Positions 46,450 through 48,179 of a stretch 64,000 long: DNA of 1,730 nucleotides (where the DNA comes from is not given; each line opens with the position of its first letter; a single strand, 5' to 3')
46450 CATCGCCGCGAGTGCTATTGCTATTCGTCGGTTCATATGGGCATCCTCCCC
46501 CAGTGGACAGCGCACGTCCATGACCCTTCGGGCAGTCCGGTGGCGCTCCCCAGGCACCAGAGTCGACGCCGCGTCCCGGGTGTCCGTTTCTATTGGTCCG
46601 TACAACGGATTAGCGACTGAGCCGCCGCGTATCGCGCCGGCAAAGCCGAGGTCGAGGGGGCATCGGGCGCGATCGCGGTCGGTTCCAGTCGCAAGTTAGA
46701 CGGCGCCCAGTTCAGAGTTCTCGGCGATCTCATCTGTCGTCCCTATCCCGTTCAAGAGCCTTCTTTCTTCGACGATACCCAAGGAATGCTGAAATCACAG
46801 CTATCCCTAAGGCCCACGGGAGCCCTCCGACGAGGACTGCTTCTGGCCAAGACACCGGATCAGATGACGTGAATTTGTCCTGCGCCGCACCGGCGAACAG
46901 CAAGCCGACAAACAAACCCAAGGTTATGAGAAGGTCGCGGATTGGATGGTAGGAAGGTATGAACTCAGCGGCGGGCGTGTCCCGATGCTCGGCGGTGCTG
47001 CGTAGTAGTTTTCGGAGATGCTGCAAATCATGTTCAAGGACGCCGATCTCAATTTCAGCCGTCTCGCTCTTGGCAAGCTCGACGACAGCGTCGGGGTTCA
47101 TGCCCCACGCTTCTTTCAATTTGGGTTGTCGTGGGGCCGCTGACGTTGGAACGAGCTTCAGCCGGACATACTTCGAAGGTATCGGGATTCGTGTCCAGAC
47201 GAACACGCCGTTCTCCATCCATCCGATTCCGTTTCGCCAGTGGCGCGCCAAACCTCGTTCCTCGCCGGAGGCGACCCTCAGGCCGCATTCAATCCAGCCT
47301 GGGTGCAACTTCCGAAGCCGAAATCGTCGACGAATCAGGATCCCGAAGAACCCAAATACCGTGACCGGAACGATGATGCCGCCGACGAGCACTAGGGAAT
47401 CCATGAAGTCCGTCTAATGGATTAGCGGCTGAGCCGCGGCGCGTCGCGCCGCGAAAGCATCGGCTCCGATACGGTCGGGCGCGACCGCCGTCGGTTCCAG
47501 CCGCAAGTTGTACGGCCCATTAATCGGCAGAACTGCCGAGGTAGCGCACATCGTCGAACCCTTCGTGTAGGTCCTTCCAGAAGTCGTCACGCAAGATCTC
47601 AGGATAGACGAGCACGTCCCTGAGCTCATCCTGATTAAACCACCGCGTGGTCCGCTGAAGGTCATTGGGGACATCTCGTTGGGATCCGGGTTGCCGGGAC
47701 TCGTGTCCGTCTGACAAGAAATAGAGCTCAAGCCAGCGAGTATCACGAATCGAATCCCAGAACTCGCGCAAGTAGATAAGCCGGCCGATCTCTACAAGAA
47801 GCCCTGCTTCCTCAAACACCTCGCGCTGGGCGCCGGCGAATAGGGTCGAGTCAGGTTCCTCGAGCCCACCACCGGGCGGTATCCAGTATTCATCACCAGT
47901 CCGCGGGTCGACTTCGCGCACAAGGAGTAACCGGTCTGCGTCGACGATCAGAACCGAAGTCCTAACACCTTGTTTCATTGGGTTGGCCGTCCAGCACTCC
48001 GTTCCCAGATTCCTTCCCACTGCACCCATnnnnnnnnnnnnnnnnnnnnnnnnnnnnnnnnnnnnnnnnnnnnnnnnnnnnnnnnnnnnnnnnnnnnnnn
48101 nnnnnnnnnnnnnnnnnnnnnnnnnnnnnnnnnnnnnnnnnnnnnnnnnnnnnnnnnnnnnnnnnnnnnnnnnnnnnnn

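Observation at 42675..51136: Chromosomal integron with 11 cassettes in a high-GC, actinobacterial-type genome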

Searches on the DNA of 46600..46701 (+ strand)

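Call 16: build_rna_model(alignment_id=A2, structure=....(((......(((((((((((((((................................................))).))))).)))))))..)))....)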
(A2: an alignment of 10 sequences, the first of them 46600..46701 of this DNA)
Model R1 built from alignment A2 (10 sequences, 102 columns); structure: as given.
model positions 69; base pairs 18; branch points 0; effective number of sequences 3.48; information 0.815 bits per position. Calibrated on 0.2 Mb of random sequence (short: E-values are rough).
structure used (alignment columns):
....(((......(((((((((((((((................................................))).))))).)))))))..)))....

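Call 17: search_with_rna_model(model_id=R1, source=window, filters=off, max_evalue=10)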
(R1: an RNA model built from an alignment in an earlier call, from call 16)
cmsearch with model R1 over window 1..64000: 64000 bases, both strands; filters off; matches with E-value up to 10: 32.
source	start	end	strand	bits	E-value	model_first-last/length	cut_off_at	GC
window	43290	43364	+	77.9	4.4e-17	1-69/69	no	0.69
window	46600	46701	+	75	2.3e-16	1-69/69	no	0.66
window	47412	47513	+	73.8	4.8e-16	1-69/69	no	0.68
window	46044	46145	+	73.7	5e-16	1-69/69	no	0.64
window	44442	44510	+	73.5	5.6e-16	1-69/69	no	0.7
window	48724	48790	+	72.1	1.3e-15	1-69/69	no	0.67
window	49361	49438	+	71.1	2.3e-15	1-69/69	no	0.62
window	43925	43985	+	66.6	2.9e-14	1-69/69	no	0.69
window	45131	45206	+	60.6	9.4e-13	1-69/69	no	0.71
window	45560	45616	+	57.2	6.5e-12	1-69/69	no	0.63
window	42675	42708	+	18.3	0.036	1-69/69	no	0.53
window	46600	46701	-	16.4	0.11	1-69/69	no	0.66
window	46044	46145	-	15.6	0.17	1-69/69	no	0.64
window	47419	47513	-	13.6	0.55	1-69/69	no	0.71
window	43290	43364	-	12.9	0.82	1-69/69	no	0.69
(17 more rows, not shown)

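Call 25: search_with_rna_model(model_id=R1, sources=[L001, L002, L003], filters=off, max_evalue=1)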
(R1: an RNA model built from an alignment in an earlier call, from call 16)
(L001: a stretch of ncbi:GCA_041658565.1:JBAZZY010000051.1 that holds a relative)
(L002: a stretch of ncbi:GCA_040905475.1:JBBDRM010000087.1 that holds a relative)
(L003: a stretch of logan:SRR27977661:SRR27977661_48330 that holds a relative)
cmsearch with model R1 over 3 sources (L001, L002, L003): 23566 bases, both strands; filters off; matches with E-value up to 1: 9.
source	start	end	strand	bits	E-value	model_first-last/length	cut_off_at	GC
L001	5551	5616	-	58.2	1.4e-12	1-69/69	no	0.7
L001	5864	5939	-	49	2.7e-10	1-69/69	no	0.71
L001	5187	5249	-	47.4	7.1e-10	1-69/69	no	0.68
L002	13373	13448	-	45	2.8e-09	1-69/69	no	0.7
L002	13940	14041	-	44.5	3.7e-09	1-69/69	no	0.71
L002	11711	11785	-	44.3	4.1e-09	1-69/69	no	0.68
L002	12406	12481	-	43.7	5.9e-09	1-69/69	no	0.68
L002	12984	13061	-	34.5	1.2e-06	1-69/69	no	0.71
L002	14518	14564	-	12.7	0.34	12-62/69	no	0.79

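Call 39: search_with_rna_model(model_id=R1, sources=[L004, L005, L006, L007, L008, L009, L010, L011, L012, L013, L014, L015, L016, L017, L018, L019, L020, L021, L022, L023, L024, L025, L026, L027, L028, L029, L030, L031, L032, L033, L034, L035, L036, L037, L038, L039, L040, L041, L042, L043, L044, L045, L046, L047, L048, L049, L050, L051, L052, L053, L054, L055, L056, L057, L058, L059, L060, L061, L062, L063, L064, L065, L066, L067, L068, L069, L070, L071, L072, L073, L074, L075, L076, L077, L078, L079, L080, L081, L082, L083], filters=default, max_evalue=0.001)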
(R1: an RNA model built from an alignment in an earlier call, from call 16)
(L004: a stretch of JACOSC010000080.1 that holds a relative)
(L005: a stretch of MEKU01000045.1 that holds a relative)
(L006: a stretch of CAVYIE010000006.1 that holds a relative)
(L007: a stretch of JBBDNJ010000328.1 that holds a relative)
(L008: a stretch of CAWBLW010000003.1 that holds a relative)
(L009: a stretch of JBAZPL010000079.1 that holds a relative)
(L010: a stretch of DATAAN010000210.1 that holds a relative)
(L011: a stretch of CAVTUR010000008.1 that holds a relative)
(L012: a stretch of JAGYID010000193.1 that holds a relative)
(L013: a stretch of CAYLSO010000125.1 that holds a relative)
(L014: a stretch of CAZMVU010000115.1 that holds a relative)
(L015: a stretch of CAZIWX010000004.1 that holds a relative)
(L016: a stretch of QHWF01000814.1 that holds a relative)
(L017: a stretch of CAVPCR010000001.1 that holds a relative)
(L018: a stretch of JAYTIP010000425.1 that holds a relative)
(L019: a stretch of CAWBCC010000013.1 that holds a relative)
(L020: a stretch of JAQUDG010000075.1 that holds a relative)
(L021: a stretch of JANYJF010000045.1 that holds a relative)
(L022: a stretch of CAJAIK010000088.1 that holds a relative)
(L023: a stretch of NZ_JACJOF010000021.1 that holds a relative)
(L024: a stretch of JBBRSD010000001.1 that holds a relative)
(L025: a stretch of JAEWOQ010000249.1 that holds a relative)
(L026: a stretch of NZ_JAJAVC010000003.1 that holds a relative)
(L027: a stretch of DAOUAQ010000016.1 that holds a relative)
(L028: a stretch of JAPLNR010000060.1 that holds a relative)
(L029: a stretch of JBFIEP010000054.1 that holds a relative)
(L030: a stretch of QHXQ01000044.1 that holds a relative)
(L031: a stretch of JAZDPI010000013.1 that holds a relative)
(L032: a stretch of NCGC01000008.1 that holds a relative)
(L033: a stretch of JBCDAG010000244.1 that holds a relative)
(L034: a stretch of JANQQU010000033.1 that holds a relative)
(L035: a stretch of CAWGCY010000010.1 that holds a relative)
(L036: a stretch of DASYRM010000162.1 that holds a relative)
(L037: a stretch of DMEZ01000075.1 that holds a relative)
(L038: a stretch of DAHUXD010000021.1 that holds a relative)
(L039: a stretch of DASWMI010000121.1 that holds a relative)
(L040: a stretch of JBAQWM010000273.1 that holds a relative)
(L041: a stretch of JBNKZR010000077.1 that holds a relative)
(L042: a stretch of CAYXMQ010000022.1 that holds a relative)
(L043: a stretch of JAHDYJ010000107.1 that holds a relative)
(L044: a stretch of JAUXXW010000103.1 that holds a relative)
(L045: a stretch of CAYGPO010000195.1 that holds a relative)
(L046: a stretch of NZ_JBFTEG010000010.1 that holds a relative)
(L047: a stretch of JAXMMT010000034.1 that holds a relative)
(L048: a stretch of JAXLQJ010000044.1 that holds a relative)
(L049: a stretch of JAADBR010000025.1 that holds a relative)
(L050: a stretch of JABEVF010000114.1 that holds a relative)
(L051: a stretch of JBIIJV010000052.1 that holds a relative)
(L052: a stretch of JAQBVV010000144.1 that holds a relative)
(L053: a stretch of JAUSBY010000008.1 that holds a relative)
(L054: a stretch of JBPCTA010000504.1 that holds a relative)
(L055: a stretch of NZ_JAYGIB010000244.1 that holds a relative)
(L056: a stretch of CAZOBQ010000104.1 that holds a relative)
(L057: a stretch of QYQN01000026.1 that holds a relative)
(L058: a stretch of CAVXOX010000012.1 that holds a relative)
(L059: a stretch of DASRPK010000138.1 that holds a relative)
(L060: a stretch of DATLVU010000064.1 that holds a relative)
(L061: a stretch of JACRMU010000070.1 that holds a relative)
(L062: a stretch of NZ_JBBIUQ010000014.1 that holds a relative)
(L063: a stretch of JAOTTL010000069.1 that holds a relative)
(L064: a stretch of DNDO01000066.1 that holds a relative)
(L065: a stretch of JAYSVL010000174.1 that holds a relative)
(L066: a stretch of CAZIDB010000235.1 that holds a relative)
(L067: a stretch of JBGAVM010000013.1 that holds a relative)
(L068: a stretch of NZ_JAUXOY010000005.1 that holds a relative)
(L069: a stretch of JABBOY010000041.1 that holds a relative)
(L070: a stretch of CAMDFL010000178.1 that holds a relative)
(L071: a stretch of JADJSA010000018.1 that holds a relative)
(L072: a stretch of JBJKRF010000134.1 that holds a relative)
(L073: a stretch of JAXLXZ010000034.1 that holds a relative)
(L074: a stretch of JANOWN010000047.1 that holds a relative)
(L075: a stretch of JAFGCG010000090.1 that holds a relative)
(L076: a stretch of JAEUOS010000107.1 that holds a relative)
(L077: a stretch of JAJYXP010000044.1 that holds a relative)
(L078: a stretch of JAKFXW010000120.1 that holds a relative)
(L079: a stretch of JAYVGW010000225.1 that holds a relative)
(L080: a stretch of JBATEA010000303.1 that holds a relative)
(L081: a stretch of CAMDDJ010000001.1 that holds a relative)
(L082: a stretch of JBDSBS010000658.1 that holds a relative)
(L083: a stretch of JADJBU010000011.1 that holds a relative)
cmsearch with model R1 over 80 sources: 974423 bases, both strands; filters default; matches with E-value up to 0.001: 43.
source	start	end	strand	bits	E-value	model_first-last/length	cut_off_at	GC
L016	4025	4083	-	43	3.6e-07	1-69/69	no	0.64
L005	2243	2321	-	40.9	1.2e-06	1-69/69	no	0.65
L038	6719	6794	-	39.7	2.5e-06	1-69/69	no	0.67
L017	12808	12867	-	38.7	4.4e-06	1-69/69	no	0.7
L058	9686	9761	-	38.5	4.7e-06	1-69/69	no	0.7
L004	9307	9364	-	38.5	4.9e-06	1-69/69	no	0.67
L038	6032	6107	-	38.1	6.1e-06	1-69/69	no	0.7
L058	10930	11005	-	38.1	6.1e-06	1-69/69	no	0.7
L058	8043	8118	-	37.7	7.9e-06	1-69/69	no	0.71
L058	13568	13643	-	37.3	9.8e-06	1-69/69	no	0.68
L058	8336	8411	-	37.2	1.1e-05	1-69/69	no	0.68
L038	5509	5584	-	36.9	1.2e-05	1-69/69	no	0.68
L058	8819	8894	-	36.4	1.6e-05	1-69/69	no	0.7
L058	12159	12234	-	35.8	2.3e-05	1-69/69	no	0.7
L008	14974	15071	-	35.7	2.4e-05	1-69/69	no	0.73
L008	20635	20732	-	35.7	2.4e-05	1-69/69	no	0.73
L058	10380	10455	-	35.2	3.2e-05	1-69/69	no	0.71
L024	11843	11925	-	35.1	3.5e-05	1-69/69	no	0.65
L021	11624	11707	-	34.8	4.1e-05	1-69/69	no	0.58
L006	19698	19757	-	34.7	4.3e-05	1-69/69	no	0.67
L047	9117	9202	-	34.6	4.6e-05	1-69/69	no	0.58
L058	14303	14378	-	34.4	5.1e-05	1-69/69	no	0.68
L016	3103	3172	-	33.8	7.2e-05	1-69/69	no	0.69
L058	7062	7137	-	33.7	7.8e-05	1-69/69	no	0.72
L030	8784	8869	+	33.7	7.8e-05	1-69/69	no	0.63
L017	14334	14430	-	33.6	8.3e-05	1-69/69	no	0.7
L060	11439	11539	-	33.6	8.4e-05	1-69/69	no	0.54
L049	7405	7489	+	33.6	8.4e-05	1-69/69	no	0.42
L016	4596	4665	-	33.1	0.00011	1-69/69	no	0.73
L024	12540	12624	-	33.1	0.00011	1-69/69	no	0.64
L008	14470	14567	-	33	0.00011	1-69/69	no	0.74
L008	20132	20229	-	33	0.00011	1-69/69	no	0.74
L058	9170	9245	-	32.9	0.00012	1-69/69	no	0.67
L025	4233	4373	-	32.9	0.00013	4-69/69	5'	0.67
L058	16153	16228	-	32.3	0.00018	1-69/69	no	0.67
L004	11471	11533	-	31.9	0.00022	1-69/69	no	0.63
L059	11411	11527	-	31.7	0.00024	1-69/69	no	0.6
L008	11790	11890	-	31.7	0.00024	1-69/69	no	0.73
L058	15392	15467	-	31.4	0.00029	1-69/69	no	0.71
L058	11719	11789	-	30.6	0.00047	1-69/69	no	0.72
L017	18063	18126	-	30.3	0.00056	1-69/69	no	0.69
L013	12995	13096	-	29.7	0.00078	1-69/69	no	0.74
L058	13274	13349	-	29.4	0.00094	1-69/69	no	0.68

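Call 54: search_with_rna_model(model_id=R1, sources=[L084, L085], filters=off, max_evalue=0.1)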
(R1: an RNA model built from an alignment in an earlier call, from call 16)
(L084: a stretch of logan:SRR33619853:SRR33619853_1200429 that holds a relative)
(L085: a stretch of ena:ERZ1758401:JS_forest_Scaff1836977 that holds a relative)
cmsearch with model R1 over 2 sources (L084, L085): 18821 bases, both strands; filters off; matches with E-value up to 0.1: 8.
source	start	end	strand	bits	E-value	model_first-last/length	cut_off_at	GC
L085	11998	12073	-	55.2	6.3e-12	1-69/69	no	0.71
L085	11559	11634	-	46.7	8.4e-10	1-69/69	no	0.72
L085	14941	15015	-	46.2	1.1e-09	1-69/69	no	0.68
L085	13428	13503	-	42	1.2e-08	1-69/69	no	0.7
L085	12612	12687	-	41.7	1.5e-08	1-69/69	no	0.62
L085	13864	13941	-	36.6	2.8e-07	1-69/69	no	0.69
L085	14266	14305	-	20.6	0.0029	1-69/69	no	0.62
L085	14551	14625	-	17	0.023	1-69/69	no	0.69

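Call 69: search_with_rna_model(model_id=R1, sources=[L086, L087, L088], filters=off, max_evalue=1)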
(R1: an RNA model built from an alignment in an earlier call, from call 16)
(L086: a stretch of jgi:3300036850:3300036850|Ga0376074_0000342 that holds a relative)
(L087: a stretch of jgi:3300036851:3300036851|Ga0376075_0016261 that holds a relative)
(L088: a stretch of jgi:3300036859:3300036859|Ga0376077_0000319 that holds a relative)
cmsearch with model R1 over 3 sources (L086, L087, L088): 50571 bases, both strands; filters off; matches with E-value up to 1: 2.
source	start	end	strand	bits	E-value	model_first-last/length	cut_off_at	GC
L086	10246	10324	+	13.1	0.56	1-69/69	no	0.73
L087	5129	5207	+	13.1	0.56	1-69/69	no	0.73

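Call 75: search_with_rna_model(model_id=R1, sources=[L001, L002, L085, L058, L038, L016, L008, L017, L004, L024], filters=default, max_evalue=0.0001, make_alignment=true)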
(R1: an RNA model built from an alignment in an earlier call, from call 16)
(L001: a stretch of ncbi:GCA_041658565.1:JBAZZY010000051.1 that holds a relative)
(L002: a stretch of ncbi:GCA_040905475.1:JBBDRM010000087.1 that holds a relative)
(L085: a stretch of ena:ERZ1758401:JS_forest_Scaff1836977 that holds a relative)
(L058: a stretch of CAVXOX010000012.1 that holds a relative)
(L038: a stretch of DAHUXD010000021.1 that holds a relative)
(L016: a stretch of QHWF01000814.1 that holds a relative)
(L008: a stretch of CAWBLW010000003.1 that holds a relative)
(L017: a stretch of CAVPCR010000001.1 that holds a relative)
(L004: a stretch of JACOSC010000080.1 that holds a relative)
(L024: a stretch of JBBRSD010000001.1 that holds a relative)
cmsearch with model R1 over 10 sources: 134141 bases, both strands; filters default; matches with E-value up to 0.0001: 46.
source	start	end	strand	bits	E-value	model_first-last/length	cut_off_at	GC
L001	5551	5616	-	58.2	7.9e-12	1-69/69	no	0.7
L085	11998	12073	-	55.2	4.5e-11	1-69/69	no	0.71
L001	5864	5939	-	49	1.5e-09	1-69/69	no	0.71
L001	5187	5249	-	47.4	4e-09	1-69/69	no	0.68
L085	11559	11634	-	46.7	5.9e-09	1-69/69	no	0.72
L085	14941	15015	-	46.2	7.7e-09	1-69/69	no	0.68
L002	13373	13448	-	45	1.6e-08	1-69/69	no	0.7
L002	13940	14041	-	44.5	2.1e-08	1-69/69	no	0.71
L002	11711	11785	-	44.3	2.3e-08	1-69/69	no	0.68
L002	12406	12481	-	43.7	3.4e-08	1-69/69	no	0.68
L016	4025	4083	-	43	4.9e-08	1-69/69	no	0.64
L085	13428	13503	-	42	8.8e-08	1-69/69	no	0.7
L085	12612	12687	-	41.7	1e-07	1-69/69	no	0.62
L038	6719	6794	-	39.7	3.4e-07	1-69/69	no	0.67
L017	12808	12867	-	38.7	6.1e-07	1-69/69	no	0.7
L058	9686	9761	-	38.5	6.5e-07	1-69/69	no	0.7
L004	9307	9364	-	38.5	6.8e-07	1-69/69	no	0.67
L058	10930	11005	-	38.1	8.4e-07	1-69/69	no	0.7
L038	6032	6107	-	38.1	8.4e-07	1-69/69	no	0.7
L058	8043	8118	-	37.7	1.1e-06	1-69/69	no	0.71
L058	13568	13643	-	37.3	1.3e-06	1-69/69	no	0.68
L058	8336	8411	-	37.2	1.5e-06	1-69/69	no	0.68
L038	5509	5584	-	36.9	1.7e-06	1-69/69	no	0.68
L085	13864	13941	-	36.6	2e-06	1-69/69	no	0.69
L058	8819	8894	-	36.4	2.2e-06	1-69/69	no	0.7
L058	12159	12234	-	35.8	3.2e-06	1-69/69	no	0.7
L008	14974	15071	-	35.7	3.3e-06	1-69/69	no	0.73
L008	20635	20732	-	35.7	3.3e-06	1-69/69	no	0.73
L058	10380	10455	-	35.2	4.4e-06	1-69/69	no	0.71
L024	11843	11925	-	35.1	4.8e-06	1-69/69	no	0.65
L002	12984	13061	-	34.5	6.6e-06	1-69/69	no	0.71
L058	14303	14378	-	34.4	7.1e-06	1-69/69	no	0.68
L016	3103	3172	-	33.8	9.8e-06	1-69/69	no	0.69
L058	7062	7137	-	33.7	1.1e-05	1-69/69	no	0.72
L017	14334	14430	-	33.6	1.1e-05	1-69/69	no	0.7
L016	4596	4665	-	33.1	1.5e-05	1-69/69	no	0.73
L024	12540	12624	-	33.1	1.5e-05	1-69/69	no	0.64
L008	14470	14567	-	33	1.6e-05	1-69/69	no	0.74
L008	20132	20229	-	33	1.6e-05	1-69/69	no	0.74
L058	9170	9245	-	32.9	1.7e-05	1-69/69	no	0.67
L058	16153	16228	-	32.3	2.4e-05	1-69/69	no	0.67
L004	11471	11533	-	31.9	3e-05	1-69/69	no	0.63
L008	11790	11890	-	31.7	3.4e-05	1-69/69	no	0.73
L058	15392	15467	-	31.4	4e-05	1-69/69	no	0.71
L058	11719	11789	-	30.6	6.4e-05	1-69/69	no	0.72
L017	18063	18126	-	30.3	7.7e-05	1-69/69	no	0.69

Alignment A4: 46 matches aligned to the model, 156 columns, each read 5' to 3' on its own strand. Consensus structure (alignment columns), stored with it:
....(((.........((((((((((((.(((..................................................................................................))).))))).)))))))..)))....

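Call 76: build_rna_model(alignment_id=A4)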
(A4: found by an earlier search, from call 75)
Model R2 built from alignment A4 (46 sequences, 156 columns); structure: stored with the alignment.
model positions 69; base pairs 18; branch points 0; effective number of sequences 6.15; information 0.815 bits per position. Calibrated on 0.2 Mb of random sequence (short: E-values are rough).
structure used (alignment columns):
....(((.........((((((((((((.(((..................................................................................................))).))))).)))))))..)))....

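Call 78: search_with_rna_model(model_id=R2, source=window, filters=off, max_evalue=10)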
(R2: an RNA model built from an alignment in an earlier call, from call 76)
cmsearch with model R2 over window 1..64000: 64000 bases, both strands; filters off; matches with E-value up to 10: 32.
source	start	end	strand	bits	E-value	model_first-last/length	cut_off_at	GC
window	45560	45616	+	62.8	3.3e-12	1-69/69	no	0.63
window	45131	45206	+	61.1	8.2e-12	1-69/69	no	0.71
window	43290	43364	+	57.7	4.8e-11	1-69/69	no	0.69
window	49361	49438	+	56.4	9.2e-11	1-69/69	no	0.62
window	43925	43985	+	51.1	1.5e-09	1-69/69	no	0.69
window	46600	46701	+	50.4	2.3e-09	1-69/69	no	0.66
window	46044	46145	+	48.3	6.6e-09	1-69/69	no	0.64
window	48724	48790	+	45.5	2.9e-08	1-69/69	no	0.67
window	44442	44510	+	45.1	3.6e-08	1-69/69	no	0.7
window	47412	47513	+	43.5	8.4e-08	1-69/69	no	0.68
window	42675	42708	+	18.6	0.041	1-69/69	no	0.53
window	17586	17663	+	16.1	0.15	1-69/69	no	0.74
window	39643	39695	-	14.4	0.37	1-69/69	no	0.81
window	4653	4704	+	14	0.47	1-69/69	no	0.62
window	45560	45616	-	11.5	1.7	1-69/69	no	0.63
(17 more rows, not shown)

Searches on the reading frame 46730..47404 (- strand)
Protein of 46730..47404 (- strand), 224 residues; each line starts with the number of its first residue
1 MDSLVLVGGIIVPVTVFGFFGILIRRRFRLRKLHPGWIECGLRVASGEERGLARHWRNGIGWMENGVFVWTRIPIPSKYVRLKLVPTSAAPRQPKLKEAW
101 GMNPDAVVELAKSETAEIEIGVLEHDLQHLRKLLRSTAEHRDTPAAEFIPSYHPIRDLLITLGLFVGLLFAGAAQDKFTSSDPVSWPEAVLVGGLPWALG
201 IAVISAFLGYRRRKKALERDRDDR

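Call 9: search_protein_families(library=pfam, max_evalue=0.01, proteins=[window:46730-47404:-])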
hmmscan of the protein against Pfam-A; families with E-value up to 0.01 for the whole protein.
window:46730-47404:- (224 aa): 1 family
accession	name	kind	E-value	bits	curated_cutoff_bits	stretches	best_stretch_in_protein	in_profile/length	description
PF10739.15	DUF2550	-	0.001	19.5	27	1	16-127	5-114/127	Protein of unknown function (DUF2550)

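Call 45: search_protein_families(library=padloc, max_evalue=0.001, proteins=[window:46730-47404:-])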
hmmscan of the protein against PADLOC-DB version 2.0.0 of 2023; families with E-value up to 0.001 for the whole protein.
window:46730-47404:- (224 aa): 0 families

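Call 57: search_protein_families(library=ncbifam, max_evalue=0.01, proteins=[window:46730-47404:-])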
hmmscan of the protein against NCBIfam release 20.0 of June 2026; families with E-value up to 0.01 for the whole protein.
window:46730-47404:- (224 aa): 0 families

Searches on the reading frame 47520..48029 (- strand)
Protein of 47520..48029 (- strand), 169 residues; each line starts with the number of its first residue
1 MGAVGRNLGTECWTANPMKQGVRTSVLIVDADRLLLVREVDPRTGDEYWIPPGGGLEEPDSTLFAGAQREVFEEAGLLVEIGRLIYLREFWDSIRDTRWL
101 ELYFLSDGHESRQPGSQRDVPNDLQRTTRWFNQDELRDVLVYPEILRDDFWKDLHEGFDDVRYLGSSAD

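Call 9: search_protein_families(library=pfam, max_evalue=0.01, proteins=[window:47520-48029:-])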
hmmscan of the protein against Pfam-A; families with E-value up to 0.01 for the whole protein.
window:47520-48029:- (169 aa): 1 family
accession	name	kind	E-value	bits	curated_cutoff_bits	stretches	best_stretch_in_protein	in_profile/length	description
PF00293.34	NUDIX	-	8.9e-15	55.3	21.1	1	21-138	3-123/134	NUDIX domain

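Call 45: search_protein_families(library=padloc, max_evalue=0.001, proteins=[window:47520-48029:-])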
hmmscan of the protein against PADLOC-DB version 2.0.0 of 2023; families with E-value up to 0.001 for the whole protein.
window:47520-48029:- (169 aa): 0 families
